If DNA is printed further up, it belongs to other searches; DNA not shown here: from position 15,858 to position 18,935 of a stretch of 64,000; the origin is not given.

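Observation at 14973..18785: Cytoplasmic ApbE plus a 925-aa three-domain (OYE / FMN_bind / FAD_binding_2) reductase: candidate soluble NADH:fumarate or 2-enoate reductase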

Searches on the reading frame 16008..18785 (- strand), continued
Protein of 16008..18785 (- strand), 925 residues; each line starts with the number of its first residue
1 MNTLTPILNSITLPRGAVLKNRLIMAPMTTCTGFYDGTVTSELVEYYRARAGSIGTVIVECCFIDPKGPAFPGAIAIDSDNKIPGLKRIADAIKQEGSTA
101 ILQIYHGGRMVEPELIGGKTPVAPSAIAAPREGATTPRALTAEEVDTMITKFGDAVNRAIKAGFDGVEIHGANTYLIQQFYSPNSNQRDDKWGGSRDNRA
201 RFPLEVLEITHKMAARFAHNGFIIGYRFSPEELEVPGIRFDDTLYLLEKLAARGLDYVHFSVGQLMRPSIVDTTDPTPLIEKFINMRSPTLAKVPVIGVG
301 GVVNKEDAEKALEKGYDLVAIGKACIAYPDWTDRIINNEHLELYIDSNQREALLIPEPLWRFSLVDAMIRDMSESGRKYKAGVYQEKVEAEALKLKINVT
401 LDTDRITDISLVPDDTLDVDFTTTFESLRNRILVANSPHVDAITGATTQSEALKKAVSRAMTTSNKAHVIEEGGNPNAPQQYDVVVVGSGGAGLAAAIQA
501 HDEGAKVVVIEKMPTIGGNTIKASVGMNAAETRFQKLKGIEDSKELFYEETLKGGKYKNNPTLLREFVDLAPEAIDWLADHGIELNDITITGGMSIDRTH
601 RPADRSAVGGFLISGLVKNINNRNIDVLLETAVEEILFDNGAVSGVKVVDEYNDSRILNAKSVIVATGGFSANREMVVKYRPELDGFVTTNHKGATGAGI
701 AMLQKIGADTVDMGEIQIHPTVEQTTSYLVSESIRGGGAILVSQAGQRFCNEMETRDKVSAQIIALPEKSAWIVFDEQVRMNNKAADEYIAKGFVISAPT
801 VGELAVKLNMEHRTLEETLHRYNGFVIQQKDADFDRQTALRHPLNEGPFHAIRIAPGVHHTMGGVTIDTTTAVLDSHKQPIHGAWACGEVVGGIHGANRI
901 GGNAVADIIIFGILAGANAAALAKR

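Call 18: find_related_loci(query=window:16011-18785:-, collection=genome_contigs, flank=8000)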
Query window:16011-18785:- (925 aa) in genome_contigs; peptide patterns used: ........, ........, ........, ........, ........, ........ (x = any residue, [..] = any of these).
280 stretches matched a pattern; 214 encode a relative of the query (tblastn E <= 1e-3); the best 80 are kept; 80 distinct loci.
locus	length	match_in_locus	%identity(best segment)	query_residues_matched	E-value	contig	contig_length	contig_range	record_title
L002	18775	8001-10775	100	1-925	0e+0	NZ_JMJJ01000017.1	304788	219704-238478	Pantoea ananatis LMG 2665 plasmid pPANA1, whole genome shotgun sequence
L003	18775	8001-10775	97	1-925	0e+0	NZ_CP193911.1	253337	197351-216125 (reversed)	Pantoea allii strain LMG24248 plasmid pA, complete sequence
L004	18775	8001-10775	93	1-925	0e+0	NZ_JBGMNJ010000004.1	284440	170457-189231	Pantoea sp. C2G6 assembly_contig_4, whole genome shotgun sequence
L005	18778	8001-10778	92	1-925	0e+0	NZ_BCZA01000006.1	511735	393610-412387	Pantoea agglomerans NBRC 102470, whole genome shotgun sequence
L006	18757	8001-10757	92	1-918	0e+0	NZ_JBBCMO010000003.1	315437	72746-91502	Pantoea sp. AS142 contig00003, whole genome shotgun sequence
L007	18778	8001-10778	92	1-925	0e+0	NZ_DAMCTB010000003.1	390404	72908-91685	MAG: Pantoea sp. isolate CTOTU50049 NODE_5_length_390404_cov_9.516773, whole genome shotgun sequence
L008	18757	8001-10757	92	1-918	0e+0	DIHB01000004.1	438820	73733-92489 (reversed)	MAG TPA_asm: Candidatus Pantoea rara isolate UBA5707 UBA5707_contig_38, whole genome shotgun sequence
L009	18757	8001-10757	92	1-918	0e+0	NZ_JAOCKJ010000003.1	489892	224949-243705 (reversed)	Pantoea sp. GD03673 3, whole genome shotgun sequence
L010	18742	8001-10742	90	1-914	0e+0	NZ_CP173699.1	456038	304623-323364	Pantoea sp. C3 plasmid pC3_1, complete sequence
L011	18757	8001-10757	92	1-918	0e+0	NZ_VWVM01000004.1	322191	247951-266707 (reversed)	Candidatus Pantoea gossypiicola isolate B_8 Scaffold_4, whole genome shotgun sequence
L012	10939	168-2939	88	1-924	0e+0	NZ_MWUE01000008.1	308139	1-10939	Pantoea latae strain AS1 7__len__308139, whole genome shotgun sequence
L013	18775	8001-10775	88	1-925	0e+0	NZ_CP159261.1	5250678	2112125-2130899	Erwinia rhapontici strain 1SR chromosome, complete genome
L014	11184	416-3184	88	1-923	0e+0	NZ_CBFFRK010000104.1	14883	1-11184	Erwinia sp. V71 NODE_104_length_14883_cov_91.154194, whole genome shotgun sequence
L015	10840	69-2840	88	1-924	0e+0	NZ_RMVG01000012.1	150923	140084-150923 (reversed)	Candidatus Pantoea deserta isolate RIT388 12, whole genome shotgun sequence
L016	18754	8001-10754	88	1-918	0e+0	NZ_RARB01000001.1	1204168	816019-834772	Pantoea piersonii strain IIIF1SW-P2 scaffold1.1, whole genome shotgun sequence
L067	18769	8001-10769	81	1-923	0e+0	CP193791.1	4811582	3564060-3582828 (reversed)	Enterobacter sp. TMH.L2 chromosome, complete genome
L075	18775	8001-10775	76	1-925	0e+0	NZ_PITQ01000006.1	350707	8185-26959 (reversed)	Rahnella sp. AA NODE_6_length_350707_cov_37.2421, whole genome shotgun sequence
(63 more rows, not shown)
